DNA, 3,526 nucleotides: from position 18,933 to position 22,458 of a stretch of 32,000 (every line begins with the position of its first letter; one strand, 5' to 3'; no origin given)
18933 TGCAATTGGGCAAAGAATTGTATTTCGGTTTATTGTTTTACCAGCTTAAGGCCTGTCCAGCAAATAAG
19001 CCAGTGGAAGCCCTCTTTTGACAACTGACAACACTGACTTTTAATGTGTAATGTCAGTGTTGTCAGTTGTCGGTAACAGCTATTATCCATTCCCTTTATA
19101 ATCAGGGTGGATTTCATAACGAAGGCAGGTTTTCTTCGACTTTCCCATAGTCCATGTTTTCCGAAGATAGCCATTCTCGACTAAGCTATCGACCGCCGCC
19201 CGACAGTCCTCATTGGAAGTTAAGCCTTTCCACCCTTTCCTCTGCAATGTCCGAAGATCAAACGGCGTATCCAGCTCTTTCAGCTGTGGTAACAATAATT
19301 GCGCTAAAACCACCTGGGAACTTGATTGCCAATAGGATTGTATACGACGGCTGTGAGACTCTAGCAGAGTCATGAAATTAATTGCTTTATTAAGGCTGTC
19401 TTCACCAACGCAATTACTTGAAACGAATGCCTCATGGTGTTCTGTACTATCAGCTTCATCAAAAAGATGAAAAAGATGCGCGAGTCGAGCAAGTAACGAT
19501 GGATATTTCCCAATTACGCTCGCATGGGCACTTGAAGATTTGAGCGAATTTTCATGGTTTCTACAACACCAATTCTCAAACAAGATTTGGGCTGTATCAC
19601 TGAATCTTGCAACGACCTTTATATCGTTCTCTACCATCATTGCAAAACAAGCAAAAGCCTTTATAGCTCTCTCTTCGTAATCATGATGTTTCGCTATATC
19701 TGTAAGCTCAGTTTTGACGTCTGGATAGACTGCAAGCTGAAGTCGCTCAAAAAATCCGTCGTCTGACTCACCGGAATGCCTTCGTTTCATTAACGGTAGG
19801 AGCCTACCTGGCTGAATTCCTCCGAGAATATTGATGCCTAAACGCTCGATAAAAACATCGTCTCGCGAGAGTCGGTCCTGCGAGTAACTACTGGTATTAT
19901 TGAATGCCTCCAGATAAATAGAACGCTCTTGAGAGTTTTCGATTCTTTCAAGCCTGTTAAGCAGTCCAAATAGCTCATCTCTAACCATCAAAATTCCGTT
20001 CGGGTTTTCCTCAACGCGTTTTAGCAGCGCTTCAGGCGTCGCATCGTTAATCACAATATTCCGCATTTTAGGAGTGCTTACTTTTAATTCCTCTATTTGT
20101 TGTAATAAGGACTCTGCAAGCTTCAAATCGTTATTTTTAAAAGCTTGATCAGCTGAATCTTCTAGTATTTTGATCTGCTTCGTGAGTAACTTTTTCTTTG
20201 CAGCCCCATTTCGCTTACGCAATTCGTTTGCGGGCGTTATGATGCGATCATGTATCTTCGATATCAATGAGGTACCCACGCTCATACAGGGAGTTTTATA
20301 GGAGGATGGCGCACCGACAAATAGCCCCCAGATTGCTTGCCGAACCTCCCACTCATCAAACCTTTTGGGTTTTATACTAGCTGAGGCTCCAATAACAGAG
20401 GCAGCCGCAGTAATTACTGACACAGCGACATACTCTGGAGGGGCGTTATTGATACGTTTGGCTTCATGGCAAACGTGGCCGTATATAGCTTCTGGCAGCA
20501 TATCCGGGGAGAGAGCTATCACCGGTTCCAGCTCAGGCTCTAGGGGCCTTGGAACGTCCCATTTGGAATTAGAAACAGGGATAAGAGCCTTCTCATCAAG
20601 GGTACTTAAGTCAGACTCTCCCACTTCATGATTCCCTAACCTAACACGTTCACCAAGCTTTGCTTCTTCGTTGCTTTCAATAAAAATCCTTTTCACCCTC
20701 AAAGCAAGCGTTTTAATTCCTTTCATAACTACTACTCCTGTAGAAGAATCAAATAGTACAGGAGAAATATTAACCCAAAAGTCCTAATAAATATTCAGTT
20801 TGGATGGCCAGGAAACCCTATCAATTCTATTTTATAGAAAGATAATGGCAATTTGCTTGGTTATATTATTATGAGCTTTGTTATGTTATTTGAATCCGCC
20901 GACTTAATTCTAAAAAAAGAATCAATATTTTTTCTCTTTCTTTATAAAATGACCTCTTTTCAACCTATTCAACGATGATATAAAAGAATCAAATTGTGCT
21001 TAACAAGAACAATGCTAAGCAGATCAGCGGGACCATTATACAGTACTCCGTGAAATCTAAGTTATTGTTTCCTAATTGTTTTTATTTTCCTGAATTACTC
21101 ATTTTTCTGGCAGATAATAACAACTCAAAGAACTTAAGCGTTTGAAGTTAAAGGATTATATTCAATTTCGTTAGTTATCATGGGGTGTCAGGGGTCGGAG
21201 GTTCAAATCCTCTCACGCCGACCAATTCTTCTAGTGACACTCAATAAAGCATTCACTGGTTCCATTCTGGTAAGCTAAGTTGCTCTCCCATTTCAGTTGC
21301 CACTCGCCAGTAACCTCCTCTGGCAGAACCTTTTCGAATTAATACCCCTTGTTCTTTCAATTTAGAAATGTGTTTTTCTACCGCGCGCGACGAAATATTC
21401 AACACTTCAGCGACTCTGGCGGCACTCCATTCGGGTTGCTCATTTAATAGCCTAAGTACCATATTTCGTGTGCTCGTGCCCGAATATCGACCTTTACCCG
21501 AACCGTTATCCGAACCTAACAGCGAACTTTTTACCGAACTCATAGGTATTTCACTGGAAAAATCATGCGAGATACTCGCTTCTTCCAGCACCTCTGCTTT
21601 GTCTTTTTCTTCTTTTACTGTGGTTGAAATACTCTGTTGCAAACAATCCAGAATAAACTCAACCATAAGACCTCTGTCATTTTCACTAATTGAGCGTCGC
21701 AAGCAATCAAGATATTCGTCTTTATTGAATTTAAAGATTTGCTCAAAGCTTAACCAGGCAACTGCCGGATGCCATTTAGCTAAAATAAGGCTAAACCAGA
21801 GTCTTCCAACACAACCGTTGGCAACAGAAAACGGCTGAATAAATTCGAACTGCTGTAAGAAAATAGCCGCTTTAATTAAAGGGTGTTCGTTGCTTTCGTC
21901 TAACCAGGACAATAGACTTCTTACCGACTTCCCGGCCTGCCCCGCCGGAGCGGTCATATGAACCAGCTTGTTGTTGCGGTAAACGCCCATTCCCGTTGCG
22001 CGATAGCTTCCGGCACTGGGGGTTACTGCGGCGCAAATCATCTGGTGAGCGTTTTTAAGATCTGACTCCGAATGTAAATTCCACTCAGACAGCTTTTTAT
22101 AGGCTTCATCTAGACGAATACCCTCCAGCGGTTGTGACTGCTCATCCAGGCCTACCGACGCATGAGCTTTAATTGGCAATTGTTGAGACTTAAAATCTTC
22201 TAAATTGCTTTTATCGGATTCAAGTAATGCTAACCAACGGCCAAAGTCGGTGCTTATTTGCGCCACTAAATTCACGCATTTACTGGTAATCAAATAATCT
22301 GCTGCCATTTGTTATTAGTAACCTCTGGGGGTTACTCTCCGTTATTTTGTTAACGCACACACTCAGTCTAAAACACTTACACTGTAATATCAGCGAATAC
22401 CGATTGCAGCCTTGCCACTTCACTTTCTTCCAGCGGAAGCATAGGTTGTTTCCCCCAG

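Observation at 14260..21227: Compact ~6.9 kb tRNA-Pro island combining phage-type int/xis, a plasmid-type MOBV relaxase and a satellite-type DUF3987 protein, plus unassigned cargo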

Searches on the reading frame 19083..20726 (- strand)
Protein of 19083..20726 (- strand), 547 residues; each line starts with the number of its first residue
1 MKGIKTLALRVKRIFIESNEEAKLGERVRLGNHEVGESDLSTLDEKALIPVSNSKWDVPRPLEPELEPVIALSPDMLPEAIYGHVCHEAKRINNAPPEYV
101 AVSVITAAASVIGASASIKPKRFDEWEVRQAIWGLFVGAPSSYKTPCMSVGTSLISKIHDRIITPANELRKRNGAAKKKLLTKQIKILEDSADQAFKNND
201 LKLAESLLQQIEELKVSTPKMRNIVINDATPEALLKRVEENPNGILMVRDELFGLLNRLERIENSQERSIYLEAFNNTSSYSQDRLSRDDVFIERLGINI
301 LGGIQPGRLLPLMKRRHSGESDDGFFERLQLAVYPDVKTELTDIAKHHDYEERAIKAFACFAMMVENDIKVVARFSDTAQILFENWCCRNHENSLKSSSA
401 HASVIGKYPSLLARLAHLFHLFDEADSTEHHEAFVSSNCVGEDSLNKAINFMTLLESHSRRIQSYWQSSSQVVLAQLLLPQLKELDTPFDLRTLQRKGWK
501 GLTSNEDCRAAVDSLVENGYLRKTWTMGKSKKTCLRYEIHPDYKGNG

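Call 5: search_protein_families(library=pfam, proteins=[window:19083-20726:-], max_evalue=0.1)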
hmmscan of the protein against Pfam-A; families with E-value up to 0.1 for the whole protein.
window:19083-20726:- (547 aa): 2 families
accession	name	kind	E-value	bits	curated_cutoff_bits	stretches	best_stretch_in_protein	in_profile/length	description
PF13148.11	DUF3987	-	4.1e-73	247.1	27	1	95-464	2-363/364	Protein of unknown function (DUF3987)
PF04012.17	PspA_IM30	-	0.04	14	33.9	1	179-252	61-135/220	PspA/IM30 family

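Call 6: search_protein_families(library=phrogs, proteins=[window:19083-20726:-], max_evalue=0.01)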
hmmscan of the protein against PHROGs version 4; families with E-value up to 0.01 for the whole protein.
window:19083-20726:- (547 aa): 1 family
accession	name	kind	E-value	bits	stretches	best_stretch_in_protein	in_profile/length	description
phrog_2373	-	DNA, RNA and nucleotide metabolism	1.1e-27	97.8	1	54-462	39-431/515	DNA helicase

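Call 7: search_protein_families(library=ncbifam, proteins=[window:19083-20726:-], max_evalue=0.1)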
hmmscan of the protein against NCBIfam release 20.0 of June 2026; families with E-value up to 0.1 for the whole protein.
window:19083-20726:- (547 aa): 1 family
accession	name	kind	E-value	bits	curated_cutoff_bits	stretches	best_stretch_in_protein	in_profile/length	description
NF041078.1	cGAS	equivalog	0.091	11.9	150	0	505-543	105-143/339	CBASS cGAMP synthase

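Call 8: search_protein_families(library=padloc, proteins=[window:19083-20726:-], max_evalue=0.01)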
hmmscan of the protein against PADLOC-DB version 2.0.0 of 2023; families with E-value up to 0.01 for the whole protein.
window:19083-20726:- (547 aa): 0 families

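Call 15: find_encoding_contigs(protein=window:19083-20726:-, flank=10000, max_places=6)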
Protein window:19083-20726:- (547 aa): 5 contigs read that carry it; 4 places shown.
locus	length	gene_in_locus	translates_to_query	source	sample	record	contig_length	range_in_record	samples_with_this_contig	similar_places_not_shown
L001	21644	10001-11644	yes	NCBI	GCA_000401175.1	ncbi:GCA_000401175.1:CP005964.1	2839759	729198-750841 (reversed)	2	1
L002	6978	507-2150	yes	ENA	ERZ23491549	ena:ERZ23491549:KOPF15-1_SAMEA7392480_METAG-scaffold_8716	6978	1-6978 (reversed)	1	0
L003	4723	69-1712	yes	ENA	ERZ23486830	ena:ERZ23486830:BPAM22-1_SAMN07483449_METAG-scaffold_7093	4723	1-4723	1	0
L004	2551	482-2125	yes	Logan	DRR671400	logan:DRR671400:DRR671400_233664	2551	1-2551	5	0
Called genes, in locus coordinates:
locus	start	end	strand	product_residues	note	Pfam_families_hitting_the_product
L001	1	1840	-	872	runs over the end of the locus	PF00246:Peptidase_M14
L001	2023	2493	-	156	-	PF13404:HTH_AsnC-type, PF13412:HTH_24, PF08279:HTH_11 (faint), PF12840:HTH_20 (weak), PF01037:AsnC_trans_reg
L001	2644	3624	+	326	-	PF03590:AsnA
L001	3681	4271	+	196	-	PF00440:TetR_N, PF16925:TetR_C_13, PF21993:TetR_C_13_2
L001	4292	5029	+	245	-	PF00106:adh_short, PF08659:KR, PF13561:adh_short_C2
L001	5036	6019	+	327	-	PF00296:Bac_luciferase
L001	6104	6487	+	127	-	PF00462:Glutaredoxin, PF13417:GST_N_3, PF13409:GST_N_2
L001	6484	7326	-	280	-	-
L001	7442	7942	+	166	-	PF05728:UPF0227, PF12146:Hydrolase_4 (faint), PF12697:Abhydrolase_6 (weak)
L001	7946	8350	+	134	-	PF01230:HIT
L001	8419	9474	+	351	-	PF02661:Fic, PF08279:HTH_11, PF12840:HTH_20 (weak), PF13412:HTH_24 (faint)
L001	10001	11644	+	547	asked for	PF13148:DUF3987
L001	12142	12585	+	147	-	-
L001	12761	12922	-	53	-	-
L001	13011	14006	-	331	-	-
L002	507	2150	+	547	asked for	PF13148:DUF3987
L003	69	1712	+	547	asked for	PF13148:DUF3987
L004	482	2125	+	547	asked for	PF13148:DUF3987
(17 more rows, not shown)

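Call 38: search_dna_similar(query=window:19083-20723:-, collection=phages, mode=protein, max_evalue=0.001, max_rows=20)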
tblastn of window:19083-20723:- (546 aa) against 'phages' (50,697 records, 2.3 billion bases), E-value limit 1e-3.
Records with a match: 4; places in all: 4; records where one place covers at least 80% of the query: 0.
Best place of each record, by identity: <60% 4.
By first word of the organism name: Bacteriophage 3; Phage 1.
By host as written in the record: - 3; Gammaproteobacteria 1.
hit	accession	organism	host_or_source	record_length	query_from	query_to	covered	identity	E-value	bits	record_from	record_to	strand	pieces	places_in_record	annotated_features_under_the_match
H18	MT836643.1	Bacteriophage sp.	human fecal samples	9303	218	464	45%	29.2%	7e-10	68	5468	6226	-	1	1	record has no annotation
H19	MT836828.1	Bacteriophage sp.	human fecal samples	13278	189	379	35%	27.4%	3e-6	56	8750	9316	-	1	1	record has no annotation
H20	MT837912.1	Bacteriophage sp.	human fecal samples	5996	218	337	22%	31.4%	3e-7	60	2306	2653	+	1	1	record has no annotation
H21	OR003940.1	Phage DSL-LC05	Gammaproteobacteria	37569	216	340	23%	25.6%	1e-5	55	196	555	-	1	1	DNA primase/polymerase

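Call 71: find_related_loci(query=window:19083-20723:-, collection=viral_contigs, flank=8000)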
Query window:19083-20723:- (546 aa) in viral_contigs; peptide patterns used: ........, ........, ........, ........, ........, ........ (x = any residue, [..] = any of these).
8 stretches matched a pattern, but none encodes a relative of the query by tblastn (E <= 1e-3).

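Call 105: search_solved_structures(query=window:19083-20723:-, max_evalue=1)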
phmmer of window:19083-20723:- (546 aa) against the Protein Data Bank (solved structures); distinct sequences matched with E-value up to 1: 1.
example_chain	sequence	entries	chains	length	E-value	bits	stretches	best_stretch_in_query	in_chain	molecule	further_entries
6xod_B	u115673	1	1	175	0.14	13.8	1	187-291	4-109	Peroxisome biogenesis protein 22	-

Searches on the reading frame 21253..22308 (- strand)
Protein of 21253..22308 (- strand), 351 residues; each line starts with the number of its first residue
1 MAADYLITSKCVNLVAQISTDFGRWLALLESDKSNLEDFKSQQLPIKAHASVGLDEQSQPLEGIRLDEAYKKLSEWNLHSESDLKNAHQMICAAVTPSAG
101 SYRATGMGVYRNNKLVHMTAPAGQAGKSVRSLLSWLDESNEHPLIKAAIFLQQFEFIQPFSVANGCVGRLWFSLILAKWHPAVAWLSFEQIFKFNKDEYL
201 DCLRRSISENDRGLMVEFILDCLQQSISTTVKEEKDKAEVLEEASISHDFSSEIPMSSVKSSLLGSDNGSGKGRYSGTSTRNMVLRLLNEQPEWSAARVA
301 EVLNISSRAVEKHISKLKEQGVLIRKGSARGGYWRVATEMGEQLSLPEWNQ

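Call 5: search_protein_families(library=pfam, proteins=[window:21253-22308:-], max_evalue=0.1)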
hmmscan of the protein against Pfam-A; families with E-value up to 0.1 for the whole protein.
window:21253-22308:- (351 aa): 16 families
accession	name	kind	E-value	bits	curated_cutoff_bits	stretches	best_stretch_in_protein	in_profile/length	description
PF02661.23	Fic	-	4.8e-16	59.8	24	1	80-176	3-93/93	Fic/DOC family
PF08279.18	HTH_11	-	6.8e-08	32.7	25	1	283-333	5-54/55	HTH domain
PF12840.13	HTH_20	-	3.1e-06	27.5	27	1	279-323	4-48/51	Helix-turn-helix domain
PF13412.12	HTH_24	-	1.5e-05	24.9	21.9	1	281-323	5-47/48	Winged helix-turn-helix DNA-binding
PF13463.12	HTH_27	-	0.00072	20.2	22.2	1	283-330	7-57/68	Winged helix DNA-binding domain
PF01022.26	HTH_5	-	0.0014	18.9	22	1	279-323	2-45/47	Bacterial regulatory protein, arsR family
PF08220.18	HTH_DeoR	-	0.003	17.7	21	1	284-325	5-46/57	DeoR-like helix-turn-helix domain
PF01325.25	Fe_dep_repress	-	0.0059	17.2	26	1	285-325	14-54/60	Iron dependent repressor, N-terminal DNA binding domain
PF08281.18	Sigma70_r4_2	-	0.0061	16.6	25.7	1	293-318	26-51/54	Sigma-70, region 4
PF12802.13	MarR_2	-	0.0071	16.9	27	1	284-330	10-57/61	MarR family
PF02082.26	Rrf2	-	0.01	16.4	30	1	288-333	18-63/132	Iron-dependent Transcriptional regulator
PF25051.1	WHD_MCM8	-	0.023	15.1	26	1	298-328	43-73/80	MCM8 winged helix domain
PF13384.12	HTH_23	-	0.037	14.3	24.6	1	284-321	10-45/50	Homeodomain-like domain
PF01047.28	MarR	-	0.041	14.2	24.6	1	278-326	2-50/59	MarR family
PF08461.16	HTH_12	-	0.052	13.9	21.4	0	284-343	3-64/66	Ribonuclease R winged-helix domain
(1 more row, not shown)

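Call 7: search_protein_families(library=ncbifam, proteins=[window:21253-22308:-], max_evalue=0.1)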
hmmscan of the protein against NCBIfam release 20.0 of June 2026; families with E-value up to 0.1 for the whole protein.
window:21253-22308:- (351 aa): 23 families
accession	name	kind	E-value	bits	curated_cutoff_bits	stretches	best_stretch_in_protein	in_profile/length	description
NF046030.1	ProtAdlyltaseSoFic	equivalog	3.2e-07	29.6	550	1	91-235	121-271/361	protein adenylyltransferase Fic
NF033788.1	HTH_metalloreg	subfamily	9.9e-07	28.5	55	1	278-340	10-72/77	metalloregulator ArsR/SmtB family transcription factor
TIGR00122.1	birA_repr_reg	equivalog_domain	2.6e-06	27.2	70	1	284-326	5-46/69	biotin operon repressor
NF008847.0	PRK11886.1-2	equivalog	0.00019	20.9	293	1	280-327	6-53/320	bifunctional biotin--[acetyl-CoA-carboxylase] ligase/biotin operon repressor BirA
TIGR02613.1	mob_myst_B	hypoth_equivalog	0.00027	20.9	124.4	1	56-219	27-185/186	mobile mystery protein B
TIGR02702.1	SufR_cyano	equivalog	0.00038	20.2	178.8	1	279-331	1-53/208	iron-sulfur cluster biosynthesis transcriptional regulator SufR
NF041395.1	TranRegLrpA1_Halo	equivalog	0.0005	20.1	250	1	277-324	3-50/142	HTH-type transcriptional regulator LrpA1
NF038251.1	AdcR_fam_Zn_TF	equivalog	0.00067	19.9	175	1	275-325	32-81/143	zinc-dependent MarR family transcriptional regulator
NF033789.1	repress_SdpR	subfamily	0.00089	19.1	100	1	279-325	8-53/79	autorepressor SdpR family transcription factor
NF053606.1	Sta1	subfamily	0.0044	17.1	80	1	282-326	23-67/100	Sta1 family transcriptional regulator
NF040947.1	trans_reg_LysM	equivalog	0.0082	15.9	180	1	283-325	7-49/136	HTH-type transcriptional regulator LysM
NF008850.0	PRK11886.1-5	equivalog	0.011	14.9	489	1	281-331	8-58/320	bifunctional biotin--[acetyl-CoA-carboxylase] ligase/biotin operon repressor BirA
TIGR01884.1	cas_HTH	subfamily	0.015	14.7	60.2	1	283-331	146-193/202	CRISPR-associated CARF protein Csa3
NF040820.1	trans_reg_LrpA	equivalog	0.025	14.5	250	0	283-323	8-48/141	HTH-type transcriptional regulator LrpA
NF004170.0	PRK05638.1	equivalog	0.032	12.8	421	1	264-325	356-418/442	threonine synthase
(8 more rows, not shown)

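Call 8: search_protein_families(library=padloc, proteins=[window:21253-22308:-], max_evalue=0.01)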
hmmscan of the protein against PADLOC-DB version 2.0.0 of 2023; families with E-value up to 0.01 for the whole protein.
window:21253-22308:- (351 aa): 17 families
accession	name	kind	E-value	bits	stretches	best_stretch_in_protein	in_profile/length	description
PDLC03963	SoFic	-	3.6e-25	87.1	1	66-331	101-346/361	-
PDLC04836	PDC-S04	-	6.3e-08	30.1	1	82-221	92-225/244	-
PDLC01850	CARF3--CARF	-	2e-06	25.8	1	279-331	145-197/209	-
PDLC04837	PDC-S04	-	2.3e-06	25.1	1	84-209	90-211/234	-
PDLC04839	PDC-S04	-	2.4e-06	25.3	1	68-223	44-202/205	-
PDLC01438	Csa3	-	2.6e-06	25.7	1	265-340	146-205/305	"CAS-I,CAS-II,CAS-III,CAS-IV,CAS-V,CAS-VI; associated_signaling"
PDLC01879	CARF3--CARF_TM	-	0.00015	19.5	1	278-341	155-213/222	-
PDLC04838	PDC-S04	-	0.00034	18.5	1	53-225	38-204/209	-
PDLC01434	CasR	-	0.00039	18.3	1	282-331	131-177/191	"CAS-I,CAS-II,CAS-III,CAS-IV,CAS-V,CAS-VI; associated_signaling"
PDLC01866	CARF3--CARF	-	0.00088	17.3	1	282-330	142-190/207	-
PDLC01457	WYL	-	0.0012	16.5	1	282-336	8-59/229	"CAS-I,CAS-II,CAS-III,CAS-IV,CAS-V,CAS-VI; associated_signaling"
PDLC01720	Csa3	-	0.0017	16.9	1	267-335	25-84/118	Csa3_1_CAS-I-II-III-IV-V-VI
PDLC04840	PDC-S04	-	0.0021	15.8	1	143-205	141-198/227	-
PDLC01044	Csa3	-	0.0027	15.6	1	281-341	138-190/194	Type I-A associated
PDLC04841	PDC-S04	-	0.0028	15.3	1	155-212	207-259/292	-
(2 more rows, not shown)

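Call 17: find_encoding_contigs(protein=window:21253-22308:-, flank=6000, max_places=10)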
Protein window:21253-22308:- (351 aa): 23 contigs read that carry it; 7 places shown.
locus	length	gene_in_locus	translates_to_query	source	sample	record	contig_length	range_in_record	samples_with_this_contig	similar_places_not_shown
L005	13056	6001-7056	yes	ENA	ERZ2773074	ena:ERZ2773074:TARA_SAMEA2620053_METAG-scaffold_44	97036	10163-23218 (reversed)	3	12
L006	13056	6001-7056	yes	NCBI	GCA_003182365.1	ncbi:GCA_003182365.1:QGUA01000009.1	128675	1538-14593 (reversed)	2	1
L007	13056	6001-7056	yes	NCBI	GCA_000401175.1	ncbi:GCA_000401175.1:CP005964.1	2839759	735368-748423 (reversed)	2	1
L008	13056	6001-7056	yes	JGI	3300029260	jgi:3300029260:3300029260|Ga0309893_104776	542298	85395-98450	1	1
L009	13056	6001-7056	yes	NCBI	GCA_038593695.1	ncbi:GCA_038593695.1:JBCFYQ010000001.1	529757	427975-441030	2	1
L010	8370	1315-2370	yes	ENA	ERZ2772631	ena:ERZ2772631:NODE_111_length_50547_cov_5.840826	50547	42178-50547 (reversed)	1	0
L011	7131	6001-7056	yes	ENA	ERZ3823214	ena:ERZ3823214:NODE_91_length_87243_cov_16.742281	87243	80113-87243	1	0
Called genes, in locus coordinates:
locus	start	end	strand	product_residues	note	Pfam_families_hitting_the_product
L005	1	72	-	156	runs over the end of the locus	PF13404:HTH_AsnC-type, PF13412:HTH_24, PF08279:HTH_11 (faint), PF12840:HTH_20 (weak), PF01037:AsnC_trans_reg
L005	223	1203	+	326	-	PF03590:AsnA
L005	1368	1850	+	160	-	PF16925:TetR_C_13, PF21993:TetR_C_13_2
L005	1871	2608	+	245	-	PF00106:adh_short, PF08659:KR, PF13561:adh_short_C2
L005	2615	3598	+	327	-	PF00296:Bac_luciferase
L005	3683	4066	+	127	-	PF00462:Glutaredoxin, PF13417:GST_N_3, PF13409:GST_N_2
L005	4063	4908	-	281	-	-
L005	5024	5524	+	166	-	PF05728:UPF0227, PF12146:Hydrolase_4 (faint), PF12697:Abhydrolase_6 (weak)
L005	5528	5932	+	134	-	PF01230:HIT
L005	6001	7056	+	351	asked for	PF02661:Fic, PF08279:HTH_11, PF12840:HTH_20 (weak), PF13412:HTH_24 (faint)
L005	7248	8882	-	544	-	PF11893:DUF3413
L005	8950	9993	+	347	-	PF04245:NA37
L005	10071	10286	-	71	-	PF00313:CSD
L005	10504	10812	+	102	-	PF02617:ClpS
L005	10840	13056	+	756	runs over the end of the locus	PF02861:Clp_N, PF13191:AAA_16 (weak), PF00004:AAA, PF17871:AAA_lid_9, PF00004:AAA, PF07724:AAA_2, PF07728:AAA_5, PF10431:ClpB_D2-small, +5 more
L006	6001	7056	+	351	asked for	PF02661:Fic, PF08279:HTH_11, PF12840:HTH_20 (weak), PF13412:HTH_24 (faint)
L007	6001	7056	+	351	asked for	PF02661:Fic, PF08279:HTH_11, PF12840:HTH_20 (weak), PF13412:HTH_24 (faint)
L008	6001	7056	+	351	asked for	PF02661:Fic, PF08279:HTH_11, PF12840:HTH_20 (weak), PF13412:HTH_24 (faint)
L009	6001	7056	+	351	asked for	PF02661:Fic, PF08279:HTH_11, PF12840:HTH_20 (weak), PF13412:HTH_24 (faint)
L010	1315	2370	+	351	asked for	PF02661:Fic, PF08279:HTH_11, PF12840:HTH_20 (weak), PF13412:HTH_24 (faint)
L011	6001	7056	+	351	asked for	PF02661:Fic, PF08279:HTH_11, PF12840:HTH_20 (weak), PF13412:HTH_24 (faint)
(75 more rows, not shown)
